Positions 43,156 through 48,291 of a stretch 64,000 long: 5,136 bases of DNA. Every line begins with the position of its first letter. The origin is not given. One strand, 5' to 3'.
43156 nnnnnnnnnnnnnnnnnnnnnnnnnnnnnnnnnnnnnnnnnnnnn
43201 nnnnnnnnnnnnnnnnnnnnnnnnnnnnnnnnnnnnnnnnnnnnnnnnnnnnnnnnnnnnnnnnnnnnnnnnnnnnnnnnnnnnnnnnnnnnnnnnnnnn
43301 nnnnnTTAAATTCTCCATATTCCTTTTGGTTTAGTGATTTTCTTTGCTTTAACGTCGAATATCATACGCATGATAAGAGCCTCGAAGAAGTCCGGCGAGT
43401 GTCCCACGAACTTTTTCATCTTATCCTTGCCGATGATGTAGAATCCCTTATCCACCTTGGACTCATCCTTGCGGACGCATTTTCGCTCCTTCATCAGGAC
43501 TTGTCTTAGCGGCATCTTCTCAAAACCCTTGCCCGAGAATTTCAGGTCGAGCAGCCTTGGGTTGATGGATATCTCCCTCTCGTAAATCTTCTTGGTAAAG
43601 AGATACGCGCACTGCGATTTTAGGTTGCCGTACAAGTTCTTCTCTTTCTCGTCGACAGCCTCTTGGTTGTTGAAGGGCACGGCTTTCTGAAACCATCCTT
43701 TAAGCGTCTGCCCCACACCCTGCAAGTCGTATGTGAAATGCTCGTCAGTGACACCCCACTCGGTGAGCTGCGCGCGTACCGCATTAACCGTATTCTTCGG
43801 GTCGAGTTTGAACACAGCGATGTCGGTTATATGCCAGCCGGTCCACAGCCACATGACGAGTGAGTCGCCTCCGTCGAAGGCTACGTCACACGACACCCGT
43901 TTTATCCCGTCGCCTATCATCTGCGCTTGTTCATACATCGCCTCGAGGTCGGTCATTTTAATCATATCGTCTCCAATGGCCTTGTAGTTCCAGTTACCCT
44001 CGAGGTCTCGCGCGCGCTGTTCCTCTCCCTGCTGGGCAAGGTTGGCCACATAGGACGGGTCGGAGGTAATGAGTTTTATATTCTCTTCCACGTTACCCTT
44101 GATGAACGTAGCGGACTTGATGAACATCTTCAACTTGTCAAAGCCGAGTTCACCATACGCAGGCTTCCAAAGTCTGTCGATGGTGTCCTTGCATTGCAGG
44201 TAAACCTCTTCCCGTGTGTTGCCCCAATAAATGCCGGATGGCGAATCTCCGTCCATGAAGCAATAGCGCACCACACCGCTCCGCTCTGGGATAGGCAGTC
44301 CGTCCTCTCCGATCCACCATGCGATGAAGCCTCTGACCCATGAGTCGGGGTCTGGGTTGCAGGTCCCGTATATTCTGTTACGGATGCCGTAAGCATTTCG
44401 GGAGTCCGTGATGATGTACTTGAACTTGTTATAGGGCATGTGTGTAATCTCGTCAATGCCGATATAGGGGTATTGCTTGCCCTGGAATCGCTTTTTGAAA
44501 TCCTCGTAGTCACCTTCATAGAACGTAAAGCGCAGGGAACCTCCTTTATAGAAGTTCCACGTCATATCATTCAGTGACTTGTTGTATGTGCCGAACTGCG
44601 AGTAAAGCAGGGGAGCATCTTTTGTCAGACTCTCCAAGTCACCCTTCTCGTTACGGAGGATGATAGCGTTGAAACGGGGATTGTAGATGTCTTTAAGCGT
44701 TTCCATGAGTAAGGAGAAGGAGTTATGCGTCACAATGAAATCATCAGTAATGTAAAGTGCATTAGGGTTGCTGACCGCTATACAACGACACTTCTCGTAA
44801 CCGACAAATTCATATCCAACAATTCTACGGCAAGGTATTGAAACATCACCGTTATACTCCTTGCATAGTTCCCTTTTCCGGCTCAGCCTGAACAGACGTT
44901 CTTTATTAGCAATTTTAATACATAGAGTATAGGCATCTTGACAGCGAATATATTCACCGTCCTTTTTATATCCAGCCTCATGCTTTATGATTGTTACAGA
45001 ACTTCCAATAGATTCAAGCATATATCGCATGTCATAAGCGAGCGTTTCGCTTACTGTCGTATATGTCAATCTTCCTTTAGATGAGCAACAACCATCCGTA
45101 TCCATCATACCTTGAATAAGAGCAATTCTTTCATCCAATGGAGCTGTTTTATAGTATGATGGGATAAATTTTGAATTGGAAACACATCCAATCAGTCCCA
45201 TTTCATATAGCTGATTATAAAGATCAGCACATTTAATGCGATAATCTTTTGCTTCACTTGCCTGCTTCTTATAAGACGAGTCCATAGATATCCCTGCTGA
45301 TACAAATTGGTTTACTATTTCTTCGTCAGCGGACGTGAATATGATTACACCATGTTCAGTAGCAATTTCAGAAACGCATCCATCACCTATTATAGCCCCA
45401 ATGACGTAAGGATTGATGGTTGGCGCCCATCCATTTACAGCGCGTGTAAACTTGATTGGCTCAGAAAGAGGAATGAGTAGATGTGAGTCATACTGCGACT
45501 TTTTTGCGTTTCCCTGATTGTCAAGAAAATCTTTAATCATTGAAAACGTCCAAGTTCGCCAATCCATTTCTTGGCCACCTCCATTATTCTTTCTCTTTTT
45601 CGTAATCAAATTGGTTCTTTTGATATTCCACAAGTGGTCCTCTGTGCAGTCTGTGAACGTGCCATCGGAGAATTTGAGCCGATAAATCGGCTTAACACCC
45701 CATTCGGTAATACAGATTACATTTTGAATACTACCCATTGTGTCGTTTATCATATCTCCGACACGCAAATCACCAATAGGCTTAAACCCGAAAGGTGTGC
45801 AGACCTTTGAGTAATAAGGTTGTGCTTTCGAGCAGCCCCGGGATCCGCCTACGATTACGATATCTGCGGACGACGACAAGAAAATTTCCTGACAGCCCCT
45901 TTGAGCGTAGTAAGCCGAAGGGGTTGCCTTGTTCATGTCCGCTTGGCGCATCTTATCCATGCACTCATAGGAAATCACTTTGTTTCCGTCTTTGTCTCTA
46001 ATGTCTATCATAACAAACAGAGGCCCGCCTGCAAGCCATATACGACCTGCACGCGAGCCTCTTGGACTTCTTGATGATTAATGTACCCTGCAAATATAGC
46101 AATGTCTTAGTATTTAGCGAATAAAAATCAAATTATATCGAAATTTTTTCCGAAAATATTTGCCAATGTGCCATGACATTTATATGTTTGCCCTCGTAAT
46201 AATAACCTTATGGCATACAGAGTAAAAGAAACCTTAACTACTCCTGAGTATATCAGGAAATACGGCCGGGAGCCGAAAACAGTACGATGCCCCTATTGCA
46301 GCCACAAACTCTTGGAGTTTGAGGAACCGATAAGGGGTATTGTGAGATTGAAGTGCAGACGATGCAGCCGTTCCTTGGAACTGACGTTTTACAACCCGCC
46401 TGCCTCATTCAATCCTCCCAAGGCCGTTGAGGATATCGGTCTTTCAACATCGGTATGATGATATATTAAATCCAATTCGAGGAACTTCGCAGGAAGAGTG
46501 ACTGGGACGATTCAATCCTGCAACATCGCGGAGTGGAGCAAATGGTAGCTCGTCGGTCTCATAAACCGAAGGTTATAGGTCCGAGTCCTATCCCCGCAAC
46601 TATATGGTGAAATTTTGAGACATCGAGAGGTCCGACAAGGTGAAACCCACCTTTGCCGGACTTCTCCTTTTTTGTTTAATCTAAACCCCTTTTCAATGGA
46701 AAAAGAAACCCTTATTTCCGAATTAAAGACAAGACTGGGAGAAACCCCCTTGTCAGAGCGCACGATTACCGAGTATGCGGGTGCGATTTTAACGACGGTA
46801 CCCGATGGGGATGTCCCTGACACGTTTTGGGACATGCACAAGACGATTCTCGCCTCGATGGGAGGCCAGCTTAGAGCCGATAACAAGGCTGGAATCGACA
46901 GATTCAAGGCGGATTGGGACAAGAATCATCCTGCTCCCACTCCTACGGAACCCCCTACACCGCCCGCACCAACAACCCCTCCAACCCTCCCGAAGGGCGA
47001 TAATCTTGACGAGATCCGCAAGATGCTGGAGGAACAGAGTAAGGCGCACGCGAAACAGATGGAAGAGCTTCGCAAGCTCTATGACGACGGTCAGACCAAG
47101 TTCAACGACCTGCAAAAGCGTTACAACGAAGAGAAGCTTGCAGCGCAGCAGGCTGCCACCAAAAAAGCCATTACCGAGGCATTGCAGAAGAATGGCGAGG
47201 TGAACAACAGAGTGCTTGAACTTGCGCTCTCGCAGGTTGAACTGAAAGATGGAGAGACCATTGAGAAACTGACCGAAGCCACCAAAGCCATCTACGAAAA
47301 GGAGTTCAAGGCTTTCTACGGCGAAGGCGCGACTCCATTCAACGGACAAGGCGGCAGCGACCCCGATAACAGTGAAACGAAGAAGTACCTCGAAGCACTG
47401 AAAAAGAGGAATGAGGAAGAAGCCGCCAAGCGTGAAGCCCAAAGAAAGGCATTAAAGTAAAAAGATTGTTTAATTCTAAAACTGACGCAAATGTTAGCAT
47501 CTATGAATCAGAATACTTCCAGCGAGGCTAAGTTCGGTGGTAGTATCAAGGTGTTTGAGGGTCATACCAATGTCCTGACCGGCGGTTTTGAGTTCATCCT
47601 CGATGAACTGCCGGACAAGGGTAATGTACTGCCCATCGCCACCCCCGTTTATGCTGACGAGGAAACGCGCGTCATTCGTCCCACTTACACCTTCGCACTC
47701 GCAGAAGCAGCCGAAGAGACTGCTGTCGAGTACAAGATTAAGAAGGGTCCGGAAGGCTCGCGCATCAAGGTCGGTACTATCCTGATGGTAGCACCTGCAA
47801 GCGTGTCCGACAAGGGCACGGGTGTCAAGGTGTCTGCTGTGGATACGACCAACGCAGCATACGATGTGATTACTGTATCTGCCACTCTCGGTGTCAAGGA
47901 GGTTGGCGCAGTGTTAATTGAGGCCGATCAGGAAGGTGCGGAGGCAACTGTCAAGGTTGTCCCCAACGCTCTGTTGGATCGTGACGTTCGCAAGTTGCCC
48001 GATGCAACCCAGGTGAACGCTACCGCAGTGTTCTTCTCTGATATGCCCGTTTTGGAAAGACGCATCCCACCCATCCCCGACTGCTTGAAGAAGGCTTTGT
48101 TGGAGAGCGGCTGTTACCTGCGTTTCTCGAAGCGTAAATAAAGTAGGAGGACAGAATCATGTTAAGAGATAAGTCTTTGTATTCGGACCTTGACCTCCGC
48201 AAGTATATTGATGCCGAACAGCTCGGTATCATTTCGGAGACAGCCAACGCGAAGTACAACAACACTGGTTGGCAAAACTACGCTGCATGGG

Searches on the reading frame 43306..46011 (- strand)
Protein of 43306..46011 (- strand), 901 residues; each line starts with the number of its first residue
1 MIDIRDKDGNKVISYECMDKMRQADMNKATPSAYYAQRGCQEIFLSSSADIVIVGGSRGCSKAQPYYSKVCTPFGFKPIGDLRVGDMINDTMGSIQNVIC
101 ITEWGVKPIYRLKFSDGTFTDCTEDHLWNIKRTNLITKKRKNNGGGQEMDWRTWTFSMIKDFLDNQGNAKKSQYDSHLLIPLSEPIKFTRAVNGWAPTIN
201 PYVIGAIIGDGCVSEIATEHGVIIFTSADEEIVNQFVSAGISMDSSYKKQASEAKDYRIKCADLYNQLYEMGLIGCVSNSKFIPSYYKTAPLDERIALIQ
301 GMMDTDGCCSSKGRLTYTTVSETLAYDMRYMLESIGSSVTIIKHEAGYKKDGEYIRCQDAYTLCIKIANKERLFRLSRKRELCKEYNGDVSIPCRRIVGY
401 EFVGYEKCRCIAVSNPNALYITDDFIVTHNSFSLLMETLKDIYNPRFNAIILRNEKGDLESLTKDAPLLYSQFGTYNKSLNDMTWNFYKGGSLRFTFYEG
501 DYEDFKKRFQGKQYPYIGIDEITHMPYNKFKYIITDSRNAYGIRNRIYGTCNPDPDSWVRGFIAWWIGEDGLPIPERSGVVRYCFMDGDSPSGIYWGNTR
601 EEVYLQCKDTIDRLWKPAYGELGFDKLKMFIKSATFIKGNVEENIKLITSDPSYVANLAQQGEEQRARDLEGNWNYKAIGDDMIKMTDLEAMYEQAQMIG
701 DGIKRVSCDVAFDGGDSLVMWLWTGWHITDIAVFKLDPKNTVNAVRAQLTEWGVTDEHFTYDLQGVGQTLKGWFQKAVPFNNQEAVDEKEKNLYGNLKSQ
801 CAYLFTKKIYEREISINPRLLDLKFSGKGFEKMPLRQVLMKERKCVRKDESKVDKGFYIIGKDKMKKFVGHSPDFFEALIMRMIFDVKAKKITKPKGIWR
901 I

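Call 10: search_protein_families(library=phrogs, proteins=[window:43306-46011:-], max_evalue=0.001)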
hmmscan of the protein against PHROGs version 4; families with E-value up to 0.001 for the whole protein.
window:43306-46011:- (901 aa): 9 families
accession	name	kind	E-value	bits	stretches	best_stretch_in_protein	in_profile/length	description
phrog_979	-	head and packaging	1.1e-56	193.8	1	431-691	180-423/642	terminase large subunit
phrog_36964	-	head and packaging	7e-25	88.2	1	58-433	87-437/890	terminase large subunit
phrog_19299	-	head and packaging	2.9e-21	76.6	1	51-440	21-394/702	terminase large subunit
phrog_9526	-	head and packaging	4.7e-21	76.4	1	431-672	39-268/280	terminase large subunit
phrog_510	-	DNA, RNA and nucleotide metabolism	5e-15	56.2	1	36-322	378-640/667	DNA primase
phrog_30356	-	DNA, RNA and nucleotide metabolism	1.5e-14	54.1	1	201-339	489-632/823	helicase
phrog_15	-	head and packaging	8.1e-14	51.9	1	32-320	49-319/1330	terminase large subunit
phrog_50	-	DNA, RNA and nucleotide metabolism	1.5e-13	51.7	1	48-191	73-198/570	DnaC-like helicase loader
phrog_2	-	head and packaging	9e-13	48.8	1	433-891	293-598/807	terminase large subunit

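Call 11: search_protein_families(library=pfam, proteins=[window:43306-46011:-], max_evalue=0.001)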
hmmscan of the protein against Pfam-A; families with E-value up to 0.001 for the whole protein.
window:43306-46011:- (901 aa): 2 families
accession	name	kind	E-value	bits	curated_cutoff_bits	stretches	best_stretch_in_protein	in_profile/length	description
PF14528.11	LAGLIDADG_3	-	5.8e-12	46.1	22.5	1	294-354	2-64/82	LAGLIDADG-like domain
PF03237.21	Terminase_6N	-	1.4e-11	44.9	22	1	431-674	11-200/215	Terminase large subunit, T4likevirus-type, N-terminal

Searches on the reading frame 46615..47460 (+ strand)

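Call 48: search_protein_families(library=phrogs, proteins=[window:46615-47460:+], max_evalue=0.001)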
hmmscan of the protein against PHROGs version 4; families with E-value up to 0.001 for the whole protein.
window:46615-47460:+ (281 aa): 1 family
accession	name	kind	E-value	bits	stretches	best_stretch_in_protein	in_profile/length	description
phrog_339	-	tail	0.0004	19.7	1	129-274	492-639/1123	tail length tape measure protein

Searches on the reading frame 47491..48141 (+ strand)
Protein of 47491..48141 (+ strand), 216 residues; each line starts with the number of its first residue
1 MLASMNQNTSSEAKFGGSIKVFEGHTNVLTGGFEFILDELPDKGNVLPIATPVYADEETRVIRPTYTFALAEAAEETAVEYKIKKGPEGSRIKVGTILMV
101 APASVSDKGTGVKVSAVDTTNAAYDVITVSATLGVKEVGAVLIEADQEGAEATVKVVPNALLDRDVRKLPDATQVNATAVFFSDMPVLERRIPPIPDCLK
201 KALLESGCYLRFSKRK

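Call 48: search_protein_families(library=phrogs, proteins=[window:47491-48141:+], max_evalue=0.001)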
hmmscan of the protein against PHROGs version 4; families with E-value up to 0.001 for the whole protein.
window:47491-48141:+ (216 aa): 2 families
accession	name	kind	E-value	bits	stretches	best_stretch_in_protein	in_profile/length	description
phrog_9196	-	unknown function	4.7e-14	53.6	1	3-203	3-189/205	-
phrog_20501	-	unknown function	1.2e-11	45.7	1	20-164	15-151/193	-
